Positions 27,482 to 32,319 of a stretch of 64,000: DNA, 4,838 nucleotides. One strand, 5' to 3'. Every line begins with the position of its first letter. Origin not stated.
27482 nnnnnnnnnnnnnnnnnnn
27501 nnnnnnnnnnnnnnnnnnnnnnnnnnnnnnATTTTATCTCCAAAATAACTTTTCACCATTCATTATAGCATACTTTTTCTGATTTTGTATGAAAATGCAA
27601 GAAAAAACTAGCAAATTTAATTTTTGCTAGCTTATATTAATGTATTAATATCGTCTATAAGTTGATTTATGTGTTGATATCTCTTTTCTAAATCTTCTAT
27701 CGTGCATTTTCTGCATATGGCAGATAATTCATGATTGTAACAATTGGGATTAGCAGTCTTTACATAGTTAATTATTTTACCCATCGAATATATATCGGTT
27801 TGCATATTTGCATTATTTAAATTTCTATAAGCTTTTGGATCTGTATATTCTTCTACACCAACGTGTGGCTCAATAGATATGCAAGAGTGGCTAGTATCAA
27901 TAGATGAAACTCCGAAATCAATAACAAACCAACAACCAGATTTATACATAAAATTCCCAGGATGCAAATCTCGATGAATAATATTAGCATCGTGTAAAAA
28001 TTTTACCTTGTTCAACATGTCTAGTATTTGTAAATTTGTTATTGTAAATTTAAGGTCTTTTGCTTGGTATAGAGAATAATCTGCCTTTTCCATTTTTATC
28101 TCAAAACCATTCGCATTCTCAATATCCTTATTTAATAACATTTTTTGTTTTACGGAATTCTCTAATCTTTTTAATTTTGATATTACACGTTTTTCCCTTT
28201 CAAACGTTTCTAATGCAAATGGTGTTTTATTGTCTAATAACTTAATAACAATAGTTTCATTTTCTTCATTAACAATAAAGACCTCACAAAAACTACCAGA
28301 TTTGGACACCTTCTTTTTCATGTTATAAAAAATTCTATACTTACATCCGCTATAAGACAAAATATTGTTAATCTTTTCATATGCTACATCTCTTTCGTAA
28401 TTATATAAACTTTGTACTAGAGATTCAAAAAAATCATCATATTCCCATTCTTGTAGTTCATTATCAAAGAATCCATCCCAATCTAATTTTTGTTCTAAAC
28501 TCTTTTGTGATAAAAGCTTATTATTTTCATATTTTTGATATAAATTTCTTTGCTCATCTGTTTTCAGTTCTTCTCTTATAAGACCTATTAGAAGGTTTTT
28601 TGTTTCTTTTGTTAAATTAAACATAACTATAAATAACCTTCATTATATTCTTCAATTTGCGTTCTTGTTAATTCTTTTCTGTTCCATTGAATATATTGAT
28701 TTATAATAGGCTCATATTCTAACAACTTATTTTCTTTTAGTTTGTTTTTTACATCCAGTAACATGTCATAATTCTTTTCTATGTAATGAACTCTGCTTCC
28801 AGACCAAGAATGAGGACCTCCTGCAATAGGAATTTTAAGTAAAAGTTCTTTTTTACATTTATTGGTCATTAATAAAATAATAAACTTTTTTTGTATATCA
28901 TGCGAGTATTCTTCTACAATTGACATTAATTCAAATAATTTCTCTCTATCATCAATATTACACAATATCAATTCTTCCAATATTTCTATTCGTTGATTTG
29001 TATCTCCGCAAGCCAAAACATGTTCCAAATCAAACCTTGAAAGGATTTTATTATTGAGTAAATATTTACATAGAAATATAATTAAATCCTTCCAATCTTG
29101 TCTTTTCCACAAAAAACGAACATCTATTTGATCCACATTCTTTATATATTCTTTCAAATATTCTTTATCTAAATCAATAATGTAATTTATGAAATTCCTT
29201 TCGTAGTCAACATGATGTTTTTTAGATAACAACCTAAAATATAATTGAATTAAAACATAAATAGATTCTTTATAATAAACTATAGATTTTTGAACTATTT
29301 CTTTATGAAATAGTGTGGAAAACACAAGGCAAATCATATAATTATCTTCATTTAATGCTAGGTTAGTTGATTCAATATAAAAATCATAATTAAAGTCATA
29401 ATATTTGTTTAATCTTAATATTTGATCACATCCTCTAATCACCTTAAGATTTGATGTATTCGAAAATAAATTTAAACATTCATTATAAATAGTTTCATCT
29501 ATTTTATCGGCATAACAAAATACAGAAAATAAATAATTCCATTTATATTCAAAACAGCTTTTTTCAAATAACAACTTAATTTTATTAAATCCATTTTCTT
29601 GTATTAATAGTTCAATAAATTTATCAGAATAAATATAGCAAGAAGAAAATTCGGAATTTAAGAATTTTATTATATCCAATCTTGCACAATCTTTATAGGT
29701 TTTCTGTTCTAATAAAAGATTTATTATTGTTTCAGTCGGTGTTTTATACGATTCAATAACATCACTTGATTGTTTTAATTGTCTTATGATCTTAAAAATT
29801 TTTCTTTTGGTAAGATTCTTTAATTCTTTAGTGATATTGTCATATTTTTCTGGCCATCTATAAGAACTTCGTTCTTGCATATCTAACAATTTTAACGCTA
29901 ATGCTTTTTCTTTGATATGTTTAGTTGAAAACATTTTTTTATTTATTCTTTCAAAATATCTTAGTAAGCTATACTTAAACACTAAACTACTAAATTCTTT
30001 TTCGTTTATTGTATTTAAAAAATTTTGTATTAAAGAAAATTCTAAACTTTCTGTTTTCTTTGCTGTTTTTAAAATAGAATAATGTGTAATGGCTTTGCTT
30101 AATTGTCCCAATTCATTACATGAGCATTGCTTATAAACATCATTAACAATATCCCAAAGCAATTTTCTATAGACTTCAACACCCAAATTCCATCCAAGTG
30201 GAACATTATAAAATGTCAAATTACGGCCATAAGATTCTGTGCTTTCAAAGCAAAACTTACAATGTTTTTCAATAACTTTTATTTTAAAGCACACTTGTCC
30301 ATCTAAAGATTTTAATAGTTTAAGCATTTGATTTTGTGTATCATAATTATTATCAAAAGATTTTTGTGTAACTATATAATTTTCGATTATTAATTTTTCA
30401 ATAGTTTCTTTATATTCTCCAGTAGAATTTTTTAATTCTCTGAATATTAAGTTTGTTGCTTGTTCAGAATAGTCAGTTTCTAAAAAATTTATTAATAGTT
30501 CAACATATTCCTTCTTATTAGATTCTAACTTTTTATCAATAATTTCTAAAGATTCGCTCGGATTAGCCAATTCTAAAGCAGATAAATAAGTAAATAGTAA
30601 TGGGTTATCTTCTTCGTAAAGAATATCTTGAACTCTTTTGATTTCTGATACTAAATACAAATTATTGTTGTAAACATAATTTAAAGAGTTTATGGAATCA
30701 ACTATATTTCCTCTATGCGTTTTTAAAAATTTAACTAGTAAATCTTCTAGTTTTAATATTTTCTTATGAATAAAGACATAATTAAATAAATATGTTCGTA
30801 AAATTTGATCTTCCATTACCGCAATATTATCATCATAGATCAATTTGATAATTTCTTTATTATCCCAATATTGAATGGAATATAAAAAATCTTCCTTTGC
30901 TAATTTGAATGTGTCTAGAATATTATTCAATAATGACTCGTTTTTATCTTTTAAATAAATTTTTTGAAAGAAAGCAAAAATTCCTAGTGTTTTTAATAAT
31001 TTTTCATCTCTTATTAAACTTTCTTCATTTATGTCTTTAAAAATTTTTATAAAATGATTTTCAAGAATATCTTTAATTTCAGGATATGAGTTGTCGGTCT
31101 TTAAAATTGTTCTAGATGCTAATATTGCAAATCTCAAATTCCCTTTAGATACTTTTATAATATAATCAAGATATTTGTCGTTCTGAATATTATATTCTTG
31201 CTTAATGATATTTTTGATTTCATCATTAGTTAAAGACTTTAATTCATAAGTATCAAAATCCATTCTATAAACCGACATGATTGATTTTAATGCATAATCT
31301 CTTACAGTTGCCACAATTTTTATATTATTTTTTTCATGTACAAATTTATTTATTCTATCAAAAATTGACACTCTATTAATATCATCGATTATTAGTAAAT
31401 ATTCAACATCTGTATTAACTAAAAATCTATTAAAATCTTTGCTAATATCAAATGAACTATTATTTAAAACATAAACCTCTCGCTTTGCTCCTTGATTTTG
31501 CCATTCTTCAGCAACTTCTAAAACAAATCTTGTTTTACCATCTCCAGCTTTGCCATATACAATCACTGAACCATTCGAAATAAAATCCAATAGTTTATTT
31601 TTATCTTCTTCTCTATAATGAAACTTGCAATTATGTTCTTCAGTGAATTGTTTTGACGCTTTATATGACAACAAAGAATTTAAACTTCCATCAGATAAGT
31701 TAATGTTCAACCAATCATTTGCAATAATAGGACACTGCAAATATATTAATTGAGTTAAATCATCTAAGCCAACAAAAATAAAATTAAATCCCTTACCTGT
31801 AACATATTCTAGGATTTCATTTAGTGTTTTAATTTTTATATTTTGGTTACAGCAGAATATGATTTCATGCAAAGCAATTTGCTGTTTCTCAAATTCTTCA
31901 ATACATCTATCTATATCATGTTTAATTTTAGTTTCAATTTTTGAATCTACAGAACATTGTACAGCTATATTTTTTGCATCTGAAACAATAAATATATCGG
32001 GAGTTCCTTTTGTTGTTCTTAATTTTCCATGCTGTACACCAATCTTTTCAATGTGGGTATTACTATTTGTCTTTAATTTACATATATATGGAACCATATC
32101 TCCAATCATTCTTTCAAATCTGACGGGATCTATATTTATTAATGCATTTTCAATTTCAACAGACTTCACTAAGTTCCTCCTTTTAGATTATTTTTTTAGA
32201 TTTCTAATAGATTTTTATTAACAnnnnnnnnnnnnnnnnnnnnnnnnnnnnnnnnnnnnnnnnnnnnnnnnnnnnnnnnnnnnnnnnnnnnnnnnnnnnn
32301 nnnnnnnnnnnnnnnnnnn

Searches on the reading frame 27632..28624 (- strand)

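Call 4: search_protein_families(library=pfam, proteins=[window:27632-28624:-], max_evalue=0.01)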
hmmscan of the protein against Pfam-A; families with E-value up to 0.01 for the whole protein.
window:27632-28624:- (330 aa): 3 families
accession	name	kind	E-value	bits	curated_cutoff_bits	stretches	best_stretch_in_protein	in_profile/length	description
PF00069.31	Pkinase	-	9.6e-15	55.1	31.7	1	109-310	9-220/263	Protein kinase domain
PF07714.23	PK_Tyr_Ser-Thr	-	0.00012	21.9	23.1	1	109-282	9-191/258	Protein tyrosine and serine/threonine kinase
PF01636.29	APH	-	0.00016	22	23.2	1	213-241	168-198/239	Phosphotransferase enzyme family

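Call 5: search_protein_families(library=padloc, proteins=[window:27632-28624:-], max_evalue=0.01)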
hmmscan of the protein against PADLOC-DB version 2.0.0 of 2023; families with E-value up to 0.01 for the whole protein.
window:27632-28624:- (330 aa): 30 families (the best 25 are shown)
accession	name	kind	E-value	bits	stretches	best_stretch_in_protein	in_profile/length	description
PDLC02375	Stk2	-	1.9e-24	84.3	1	109-328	134-353/500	-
PDLC04047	PD-T4-6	-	9.6e-17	59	1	100-284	12-201/327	-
PDLC04048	PD-T4-6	-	7.2e-14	49.9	1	112-289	23-206/354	-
PDLC03920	MkoA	-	1.5e-13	48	1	95-289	9-221/1112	-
PDLC04044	PD-T4-6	-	1.6e-13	48.6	1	108-293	41-237/372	-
PDLC04062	PD-T4-6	-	1.6e-13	48.5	1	170-287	118-230/450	-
PDLC04042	PD-T4-6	-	3.2e-13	48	1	110-321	20-238/292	-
PDLC04051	PD-T4-6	-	6.4e-12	43.2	1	109-324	42-270/476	-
PDLC04060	PD-T4-6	-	9.9e-12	42.5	1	200-299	114-212/486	-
PDLC04053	PD-T4-6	-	3.8e-11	41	1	204-292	120-208/311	-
PDLC04043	PD-T4-6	-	5.6e-11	40.2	1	210-285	131-207/452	-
PDLC04138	mad6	-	9.6e-11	39.3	1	109-282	61-243/659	mads_6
PDLC04052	PD-T4-6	-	9.6e-10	36.2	1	202-294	121-215/496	-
PDLC04054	PD-T4-6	-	6.8e-09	33.6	1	200-290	117-208/347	-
PDLC04040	PD-T4-6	-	7.2e-09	32.9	1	202-294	110-204/547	-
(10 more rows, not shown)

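Call 6: search_protein_families(library=ncbifam, proteins=[window:27632-28624:-], max_evalue=0.01)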
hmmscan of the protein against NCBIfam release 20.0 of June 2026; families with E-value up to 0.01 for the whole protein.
window:27632-28624:- (330 aa): 16 families
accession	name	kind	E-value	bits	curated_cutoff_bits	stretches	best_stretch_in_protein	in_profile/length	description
NF033483.0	PknB_PASTA_kin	equivalog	2.3e-13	50.1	450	1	202-284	115-197/563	Stk1 family PASTA domain-containing Ser/Thr kinase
NF047741.1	antiphage_MADS6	equivalog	6.2e-12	44.8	460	1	200-285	305-393/612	methylation-associated defense system protein kinase MAD6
NF038150.1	lanthi_synth_IV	equivalog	2.6e-08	32.7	650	1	199-298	303-400/851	class IV lanthionine synthetase LanL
NF043056.1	T4SS_LegK1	equivalog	6.9e-08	31.5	550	1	209-292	204-287/516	Dot/Icm T4SS effector kinase LegK1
TIGR03724.2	arch_bud32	equivalog_domain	3.3e-07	30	125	1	174-247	68-138/193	KEOPS complex kinase/ATPase Bud32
NF011462.0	PRK14879.1-3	equivalog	4e-07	30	174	1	167-260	63-148/192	Kae1-associated kinase Bud32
NF007174.0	PRK09605.1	equivalog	2.4e-06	26.3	447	1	139-246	381-479/535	bifunctional N(6)-L-threonylcarbamoyladenine synthase/serine/threonine protein kinase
NF053615.1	SerThrKinAfsKStmc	equivalog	5.3e-06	25.4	1300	1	207-292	125-210/809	protein serine/threonine kinase AfsK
NF011464.0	PRK14879.1-7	equivalog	9.6e-05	22.2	246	1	204-251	113-160/221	Kae1-associated kinase Bud32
TIGR03903.1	TOMM_kin_cyc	equivalog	0.00011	20.2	705.75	1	198-285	86-179/1267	TOMM system kinase/cyclase fusion protein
NF052427.1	StpK7MSMEG_1200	equivalog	0.00012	20.8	900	1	208-288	122-202/601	serine/threonine protein kinase StpK7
NF038151.1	lanthi_synth_III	equivalog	0.00052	18.5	575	1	194-287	335-421/833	class III lanthionine synthetase LanKC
NF011463.0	PRK14879.1-4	equivalog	0.0024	17.3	188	1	207-255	127-175/237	Kae1-associated kinase Bud32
NF011460.0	PRK14879.1-1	equivalog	0.0029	16.8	199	1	207-245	122-162/232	Kae1-associated kinase Bud32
NF033442.0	BREX_PglW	equivalog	0.008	13.9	990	0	201-245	616-665/1391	BREX system serine/threonine kinase PglW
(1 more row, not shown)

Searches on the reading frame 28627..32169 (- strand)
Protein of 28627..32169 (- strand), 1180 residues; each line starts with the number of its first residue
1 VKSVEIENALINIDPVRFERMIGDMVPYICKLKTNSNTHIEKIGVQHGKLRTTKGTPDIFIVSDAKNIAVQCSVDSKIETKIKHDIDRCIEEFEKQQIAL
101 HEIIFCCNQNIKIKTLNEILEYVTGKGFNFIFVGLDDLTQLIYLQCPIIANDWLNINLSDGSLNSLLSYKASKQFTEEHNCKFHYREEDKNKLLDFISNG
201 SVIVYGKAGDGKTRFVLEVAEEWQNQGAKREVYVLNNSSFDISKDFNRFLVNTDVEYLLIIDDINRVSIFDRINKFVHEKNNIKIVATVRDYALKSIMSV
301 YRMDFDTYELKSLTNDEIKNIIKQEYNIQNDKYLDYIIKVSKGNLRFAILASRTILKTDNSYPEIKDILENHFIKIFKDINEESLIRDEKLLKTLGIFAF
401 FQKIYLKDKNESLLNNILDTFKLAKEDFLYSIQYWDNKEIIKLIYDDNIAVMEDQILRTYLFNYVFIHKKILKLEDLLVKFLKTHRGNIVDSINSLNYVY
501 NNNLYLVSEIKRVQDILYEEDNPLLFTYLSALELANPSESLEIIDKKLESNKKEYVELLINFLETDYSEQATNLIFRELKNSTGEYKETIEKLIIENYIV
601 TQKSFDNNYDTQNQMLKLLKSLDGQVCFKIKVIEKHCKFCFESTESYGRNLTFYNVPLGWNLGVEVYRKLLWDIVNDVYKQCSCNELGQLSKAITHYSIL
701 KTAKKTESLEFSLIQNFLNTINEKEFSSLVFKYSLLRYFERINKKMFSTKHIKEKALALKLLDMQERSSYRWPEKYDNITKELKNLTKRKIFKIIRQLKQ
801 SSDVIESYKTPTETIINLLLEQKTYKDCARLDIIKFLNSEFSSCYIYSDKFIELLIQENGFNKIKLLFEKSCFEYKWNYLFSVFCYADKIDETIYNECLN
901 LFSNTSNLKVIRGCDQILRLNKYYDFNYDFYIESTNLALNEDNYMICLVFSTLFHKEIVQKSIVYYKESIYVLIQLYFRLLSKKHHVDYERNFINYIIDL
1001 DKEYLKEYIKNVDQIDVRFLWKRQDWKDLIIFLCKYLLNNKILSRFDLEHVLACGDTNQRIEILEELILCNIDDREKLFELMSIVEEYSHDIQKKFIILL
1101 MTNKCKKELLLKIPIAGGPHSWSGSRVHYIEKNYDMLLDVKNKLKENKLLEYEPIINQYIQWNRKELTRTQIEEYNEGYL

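Call 4: search_protein_families(library=pfam, proteins=[window:28627-32169:-], max_evalue=0.01)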
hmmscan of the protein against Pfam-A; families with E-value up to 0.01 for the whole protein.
window:28627-32169:- (1180 aa): 6 families
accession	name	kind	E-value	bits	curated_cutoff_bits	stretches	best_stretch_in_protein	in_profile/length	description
PF25199.1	nSTAND_NTPase5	-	6.8e-07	29.7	34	1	201-292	43-135/145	Novel STAND NTPase 5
PF00931.28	NB-ARC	-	0.0002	21.2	23.5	0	239-327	86-170/248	NB-ARC domain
PF05729.18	NACHT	-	0.0017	18.6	26.7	0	202-234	3-39/167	NACHT domain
PF21960.2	RCF1-5-like_lid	-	0.0023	18.3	27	1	323-350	9-36/43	RCF1/5-like, AAA+ ATPase lid domain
PF13173.12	AAA_14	-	0.0074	16.7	27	0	201-288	4-96/129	AAA domain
PF13245.12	AAA_19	-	0.009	16.6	25.1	0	198-235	10-47/134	AAA domain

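Call 5: search_protein_families(library=padloc, proteins=[window:28627-32169:-], max_evalue=0.01)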
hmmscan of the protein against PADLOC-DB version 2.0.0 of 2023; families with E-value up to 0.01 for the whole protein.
window:28627-32169:- (1180 aa): 0 families

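Call 6: search_protein_families(library=ncbifam, proteins=[window:28627-32169:-], max_evalue=0.01)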
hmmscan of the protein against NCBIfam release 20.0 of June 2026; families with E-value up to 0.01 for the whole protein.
window:28627-32169:- (1180 aa): 1 family
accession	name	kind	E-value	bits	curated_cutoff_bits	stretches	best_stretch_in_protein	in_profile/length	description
NF009067.0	PRK12402.1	equivalog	7.2e-06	25.2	317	1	311-384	186-266/340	replication factor C small subunit 2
